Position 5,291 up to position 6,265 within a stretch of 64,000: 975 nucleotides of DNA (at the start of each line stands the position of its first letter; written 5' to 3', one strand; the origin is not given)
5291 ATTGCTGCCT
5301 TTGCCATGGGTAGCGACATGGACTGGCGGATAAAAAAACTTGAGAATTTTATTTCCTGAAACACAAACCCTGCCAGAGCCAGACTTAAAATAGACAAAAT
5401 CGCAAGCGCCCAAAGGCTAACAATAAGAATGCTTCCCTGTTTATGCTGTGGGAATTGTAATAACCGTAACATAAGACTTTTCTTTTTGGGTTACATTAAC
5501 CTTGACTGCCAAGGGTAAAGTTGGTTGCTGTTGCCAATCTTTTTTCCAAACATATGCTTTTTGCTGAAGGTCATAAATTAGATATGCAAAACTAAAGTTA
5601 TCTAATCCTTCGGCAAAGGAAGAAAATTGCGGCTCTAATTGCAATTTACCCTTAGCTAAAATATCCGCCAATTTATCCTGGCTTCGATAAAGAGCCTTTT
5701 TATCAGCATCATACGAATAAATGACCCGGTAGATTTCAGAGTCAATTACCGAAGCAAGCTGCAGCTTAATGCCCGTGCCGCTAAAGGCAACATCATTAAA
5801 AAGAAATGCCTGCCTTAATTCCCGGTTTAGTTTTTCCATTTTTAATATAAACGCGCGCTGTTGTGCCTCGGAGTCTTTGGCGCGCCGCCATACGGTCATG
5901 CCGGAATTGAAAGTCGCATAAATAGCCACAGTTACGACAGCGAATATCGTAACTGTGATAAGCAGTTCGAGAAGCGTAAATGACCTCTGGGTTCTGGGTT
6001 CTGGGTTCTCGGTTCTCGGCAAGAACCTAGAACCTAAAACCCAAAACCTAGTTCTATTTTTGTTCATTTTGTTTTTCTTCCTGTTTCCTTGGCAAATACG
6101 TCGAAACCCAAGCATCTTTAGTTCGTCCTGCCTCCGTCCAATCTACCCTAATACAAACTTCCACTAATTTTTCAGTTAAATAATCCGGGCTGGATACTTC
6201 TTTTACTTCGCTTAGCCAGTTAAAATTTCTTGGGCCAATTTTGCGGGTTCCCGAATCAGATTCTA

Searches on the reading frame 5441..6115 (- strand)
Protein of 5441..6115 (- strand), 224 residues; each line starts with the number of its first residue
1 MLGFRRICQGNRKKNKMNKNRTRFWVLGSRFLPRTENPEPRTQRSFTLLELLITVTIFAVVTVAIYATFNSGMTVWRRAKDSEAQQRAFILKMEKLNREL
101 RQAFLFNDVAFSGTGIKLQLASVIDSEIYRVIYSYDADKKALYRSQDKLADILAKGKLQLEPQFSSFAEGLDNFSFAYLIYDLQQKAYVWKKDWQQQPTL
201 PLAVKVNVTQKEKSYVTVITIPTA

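Call 10: search_protein_families(library=ncbifam, proteins=[window:5441-6115:-])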
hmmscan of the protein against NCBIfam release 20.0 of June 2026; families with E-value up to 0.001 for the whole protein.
window:5441-6115:- (224 aa): 4 families
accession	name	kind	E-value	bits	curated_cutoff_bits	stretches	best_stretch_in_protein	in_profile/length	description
TIGR01711.1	gspJ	equivalog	3.5e-12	46.5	64.85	1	45-104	2-61/192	type II secretion system minor pseudopilin GspJ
NF006453.0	PRK08808.1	equivalog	8.1e-07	28.3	295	1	166-221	144-200/211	type II secretion system protein J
TIGR02599.1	TIGR02599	subfamily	9.8e-06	25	256.5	1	45-105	1-61/361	Verru_Chthon cassette protein C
TIGR02532.1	IV_pilin_GFxxxE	domain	3.5e-05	23.5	16.3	1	46-66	4-24/24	prepilin-type N-terminal cleavage/methylation domain-containing protein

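Call 11: search_protein_families(library=pfam, proteins=[window:5441-6115:-])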
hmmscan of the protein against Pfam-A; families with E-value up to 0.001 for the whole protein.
window:5441-6115:- (224 aa): 2 families
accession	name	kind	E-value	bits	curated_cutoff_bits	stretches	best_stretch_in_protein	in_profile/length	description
PF07963.17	N_methyl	-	1.9e-07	30.8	21.2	1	41-66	2-27/27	Prokaryotic N-terminal methylation motif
PF11612.13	T2SSJ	-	3.1e-07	31.2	28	1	75-213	9-133/140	Type II secretion system (T2SS), protein J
